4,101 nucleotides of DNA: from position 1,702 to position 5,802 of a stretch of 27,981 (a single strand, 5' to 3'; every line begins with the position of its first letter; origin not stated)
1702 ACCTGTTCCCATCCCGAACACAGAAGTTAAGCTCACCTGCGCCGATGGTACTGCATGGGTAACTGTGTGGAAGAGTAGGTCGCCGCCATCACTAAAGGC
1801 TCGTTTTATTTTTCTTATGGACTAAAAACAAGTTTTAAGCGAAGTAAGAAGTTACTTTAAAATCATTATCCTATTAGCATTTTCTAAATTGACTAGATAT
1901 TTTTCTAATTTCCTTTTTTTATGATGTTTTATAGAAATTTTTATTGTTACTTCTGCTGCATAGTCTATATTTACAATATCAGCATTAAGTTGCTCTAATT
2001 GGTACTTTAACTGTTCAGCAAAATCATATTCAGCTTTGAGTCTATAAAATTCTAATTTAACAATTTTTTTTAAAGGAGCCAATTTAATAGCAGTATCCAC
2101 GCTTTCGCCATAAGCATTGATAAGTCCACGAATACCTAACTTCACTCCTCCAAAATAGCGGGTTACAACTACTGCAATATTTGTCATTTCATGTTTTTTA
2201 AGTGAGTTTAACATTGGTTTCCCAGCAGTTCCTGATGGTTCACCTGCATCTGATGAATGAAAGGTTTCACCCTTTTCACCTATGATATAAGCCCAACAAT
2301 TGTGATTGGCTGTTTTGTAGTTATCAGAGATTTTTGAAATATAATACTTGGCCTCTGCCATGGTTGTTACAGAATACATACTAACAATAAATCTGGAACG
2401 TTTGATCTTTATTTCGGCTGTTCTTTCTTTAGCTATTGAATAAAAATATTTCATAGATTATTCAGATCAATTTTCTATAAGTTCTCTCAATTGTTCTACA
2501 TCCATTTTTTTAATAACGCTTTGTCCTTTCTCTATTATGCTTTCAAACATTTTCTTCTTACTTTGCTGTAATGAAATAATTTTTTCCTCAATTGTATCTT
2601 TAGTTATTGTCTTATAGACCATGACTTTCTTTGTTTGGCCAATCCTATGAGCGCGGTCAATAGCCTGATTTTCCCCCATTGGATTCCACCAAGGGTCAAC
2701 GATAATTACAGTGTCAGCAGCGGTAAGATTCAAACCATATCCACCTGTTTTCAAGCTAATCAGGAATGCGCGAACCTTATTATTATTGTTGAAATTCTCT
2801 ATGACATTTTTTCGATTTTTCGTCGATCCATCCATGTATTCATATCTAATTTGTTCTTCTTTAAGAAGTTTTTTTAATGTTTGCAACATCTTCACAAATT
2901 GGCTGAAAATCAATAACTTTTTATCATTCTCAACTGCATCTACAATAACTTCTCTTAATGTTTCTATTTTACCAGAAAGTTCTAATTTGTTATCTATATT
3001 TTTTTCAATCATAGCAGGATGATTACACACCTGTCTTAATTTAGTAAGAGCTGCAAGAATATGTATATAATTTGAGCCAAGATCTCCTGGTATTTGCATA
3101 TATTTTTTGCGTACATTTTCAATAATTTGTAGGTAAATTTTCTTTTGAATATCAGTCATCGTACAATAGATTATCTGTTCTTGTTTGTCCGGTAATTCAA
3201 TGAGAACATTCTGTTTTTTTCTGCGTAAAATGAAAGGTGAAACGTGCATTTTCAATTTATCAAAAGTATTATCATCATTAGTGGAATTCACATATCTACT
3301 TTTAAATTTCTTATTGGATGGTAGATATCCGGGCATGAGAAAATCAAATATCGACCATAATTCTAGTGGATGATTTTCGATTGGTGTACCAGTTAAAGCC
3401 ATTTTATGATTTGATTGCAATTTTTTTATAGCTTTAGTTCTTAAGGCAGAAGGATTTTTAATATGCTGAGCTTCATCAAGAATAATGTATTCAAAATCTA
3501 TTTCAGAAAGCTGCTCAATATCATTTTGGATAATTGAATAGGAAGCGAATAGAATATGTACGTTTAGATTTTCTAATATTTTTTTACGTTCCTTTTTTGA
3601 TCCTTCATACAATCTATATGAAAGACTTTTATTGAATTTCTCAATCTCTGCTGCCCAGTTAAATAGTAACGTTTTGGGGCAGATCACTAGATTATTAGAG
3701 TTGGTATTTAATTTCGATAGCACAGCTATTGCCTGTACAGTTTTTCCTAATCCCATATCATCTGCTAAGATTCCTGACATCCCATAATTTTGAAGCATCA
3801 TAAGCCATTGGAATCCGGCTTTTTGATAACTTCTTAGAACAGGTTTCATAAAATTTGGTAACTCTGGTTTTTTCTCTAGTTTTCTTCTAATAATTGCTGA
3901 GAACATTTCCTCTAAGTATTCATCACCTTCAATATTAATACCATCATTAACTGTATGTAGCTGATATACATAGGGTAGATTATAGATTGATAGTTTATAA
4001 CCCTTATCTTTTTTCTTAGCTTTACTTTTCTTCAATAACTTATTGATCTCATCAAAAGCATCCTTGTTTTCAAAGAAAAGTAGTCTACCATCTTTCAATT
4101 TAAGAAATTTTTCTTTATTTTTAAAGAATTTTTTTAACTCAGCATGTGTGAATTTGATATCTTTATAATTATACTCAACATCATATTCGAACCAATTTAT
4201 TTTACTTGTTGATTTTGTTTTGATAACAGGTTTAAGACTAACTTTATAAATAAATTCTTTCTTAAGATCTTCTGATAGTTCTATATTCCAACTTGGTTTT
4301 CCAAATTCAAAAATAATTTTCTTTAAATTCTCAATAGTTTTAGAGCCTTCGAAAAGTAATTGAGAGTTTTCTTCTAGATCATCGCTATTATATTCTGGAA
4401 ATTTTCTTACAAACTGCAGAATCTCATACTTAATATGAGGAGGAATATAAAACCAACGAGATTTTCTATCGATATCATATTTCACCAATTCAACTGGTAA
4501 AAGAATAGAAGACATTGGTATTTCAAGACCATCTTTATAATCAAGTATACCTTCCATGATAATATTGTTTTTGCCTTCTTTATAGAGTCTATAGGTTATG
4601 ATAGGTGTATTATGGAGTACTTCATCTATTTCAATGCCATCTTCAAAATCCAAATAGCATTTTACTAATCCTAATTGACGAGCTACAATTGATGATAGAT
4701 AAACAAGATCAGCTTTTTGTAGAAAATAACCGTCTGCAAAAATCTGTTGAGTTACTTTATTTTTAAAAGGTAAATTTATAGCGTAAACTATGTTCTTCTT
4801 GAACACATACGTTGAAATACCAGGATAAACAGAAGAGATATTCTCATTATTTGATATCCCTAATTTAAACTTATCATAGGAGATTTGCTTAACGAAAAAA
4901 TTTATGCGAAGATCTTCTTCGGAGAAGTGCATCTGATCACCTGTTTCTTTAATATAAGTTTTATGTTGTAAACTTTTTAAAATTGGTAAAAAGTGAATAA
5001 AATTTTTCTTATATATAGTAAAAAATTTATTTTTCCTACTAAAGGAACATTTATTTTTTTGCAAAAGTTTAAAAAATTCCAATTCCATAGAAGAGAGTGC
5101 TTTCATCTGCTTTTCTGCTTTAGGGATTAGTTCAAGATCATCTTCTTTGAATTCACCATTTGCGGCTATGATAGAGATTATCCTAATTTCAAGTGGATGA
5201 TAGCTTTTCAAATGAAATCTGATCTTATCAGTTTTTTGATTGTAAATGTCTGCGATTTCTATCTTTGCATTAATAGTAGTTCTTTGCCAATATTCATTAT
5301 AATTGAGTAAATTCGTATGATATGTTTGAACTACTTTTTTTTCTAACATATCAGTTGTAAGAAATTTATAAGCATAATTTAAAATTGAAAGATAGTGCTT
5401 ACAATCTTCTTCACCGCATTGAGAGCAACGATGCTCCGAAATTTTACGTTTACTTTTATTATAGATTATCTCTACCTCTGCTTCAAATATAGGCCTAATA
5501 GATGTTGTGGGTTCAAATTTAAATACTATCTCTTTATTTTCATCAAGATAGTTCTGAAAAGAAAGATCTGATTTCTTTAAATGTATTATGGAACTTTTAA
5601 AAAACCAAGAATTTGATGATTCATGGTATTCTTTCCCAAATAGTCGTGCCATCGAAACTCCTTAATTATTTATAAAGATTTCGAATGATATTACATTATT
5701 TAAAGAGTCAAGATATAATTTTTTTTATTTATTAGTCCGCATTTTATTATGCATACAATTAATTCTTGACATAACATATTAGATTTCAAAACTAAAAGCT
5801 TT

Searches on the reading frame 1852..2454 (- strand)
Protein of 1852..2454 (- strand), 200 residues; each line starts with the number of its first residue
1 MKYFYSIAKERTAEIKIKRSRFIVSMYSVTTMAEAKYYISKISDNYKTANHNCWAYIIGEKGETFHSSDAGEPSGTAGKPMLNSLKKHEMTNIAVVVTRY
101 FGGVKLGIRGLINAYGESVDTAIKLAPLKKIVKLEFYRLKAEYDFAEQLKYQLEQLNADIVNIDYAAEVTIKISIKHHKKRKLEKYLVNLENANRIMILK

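Call 15: search_protein_families(library=pfam, proteins=[window:1852-2454:-], max_evalue=0.001)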
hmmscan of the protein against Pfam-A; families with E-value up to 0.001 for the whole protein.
window:1852-2454:- (200 aa): 2 families
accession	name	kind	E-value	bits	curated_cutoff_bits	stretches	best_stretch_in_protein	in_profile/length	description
PF01205.25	UPF0029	-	2e-36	124.7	27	1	18-123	1-107/107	Uncharacterized protein family UPF0029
PF09186.17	DUF1949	-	5.6e-06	26.6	23.7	1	140-188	2-50/56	Domain of unknown function (DUF1949)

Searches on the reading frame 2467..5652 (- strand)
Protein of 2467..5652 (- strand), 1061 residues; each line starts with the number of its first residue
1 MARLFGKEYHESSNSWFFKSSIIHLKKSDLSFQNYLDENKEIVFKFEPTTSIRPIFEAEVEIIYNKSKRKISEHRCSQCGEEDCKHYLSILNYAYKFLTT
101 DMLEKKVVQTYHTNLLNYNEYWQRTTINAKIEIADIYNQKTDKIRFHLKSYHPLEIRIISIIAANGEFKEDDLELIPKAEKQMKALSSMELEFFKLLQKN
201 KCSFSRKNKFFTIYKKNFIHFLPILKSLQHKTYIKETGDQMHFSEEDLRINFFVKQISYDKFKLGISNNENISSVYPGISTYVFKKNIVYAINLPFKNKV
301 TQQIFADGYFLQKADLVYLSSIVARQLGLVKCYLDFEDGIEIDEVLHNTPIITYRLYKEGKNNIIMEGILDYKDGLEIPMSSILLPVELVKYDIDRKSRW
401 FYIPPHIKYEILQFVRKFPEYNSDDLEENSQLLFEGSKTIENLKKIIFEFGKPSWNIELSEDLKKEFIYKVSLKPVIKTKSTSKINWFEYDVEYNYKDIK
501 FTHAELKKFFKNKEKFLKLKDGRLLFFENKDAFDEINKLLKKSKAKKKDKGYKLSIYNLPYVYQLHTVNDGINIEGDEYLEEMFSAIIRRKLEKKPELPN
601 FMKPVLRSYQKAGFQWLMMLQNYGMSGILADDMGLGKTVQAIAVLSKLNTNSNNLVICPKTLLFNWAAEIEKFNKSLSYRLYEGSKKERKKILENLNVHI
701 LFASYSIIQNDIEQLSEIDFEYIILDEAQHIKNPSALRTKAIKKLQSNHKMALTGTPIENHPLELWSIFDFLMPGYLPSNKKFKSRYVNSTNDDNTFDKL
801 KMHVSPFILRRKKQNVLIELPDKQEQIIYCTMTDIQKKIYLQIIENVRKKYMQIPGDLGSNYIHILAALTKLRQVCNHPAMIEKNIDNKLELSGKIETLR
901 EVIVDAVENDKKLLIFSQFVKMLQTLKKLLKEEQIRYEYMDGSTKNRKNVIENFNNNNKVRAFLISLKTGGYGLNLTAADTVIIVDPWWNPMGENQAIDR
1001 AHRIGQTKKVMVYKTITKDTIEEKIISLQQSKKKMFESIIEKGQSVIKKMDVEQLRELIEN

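Call 15: search_protein_families(library=pfam, proteins=[window:2467-5652:-], max_evalue=0.001)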
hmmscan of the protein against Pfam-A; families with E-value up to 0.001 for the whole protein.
window:2467-5652:- (1061 aa): 4 families
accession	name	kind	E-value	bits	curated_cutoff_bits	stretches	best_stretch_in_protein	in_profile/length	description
PF00176.29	SNF2-rel_dom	-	5.1e-66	223.2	24.9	1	609-880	1-289/290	SNF2-related domain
PF00271.37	Helicase_C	-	1e-26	93.7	23.5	1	895-1005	2-110/110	Helicase conserved C-terminal domain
PF04851.21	ResIII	-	4.8e-13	49.8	22.5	1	605-758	3-163/164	Type III restriction enzyme, res subunit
PF16203.11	ERCC3_RAD25_C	-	0.00023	21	27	1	909-1021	59-173/248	ERCC3/RAD25/XPB C-terminal helicase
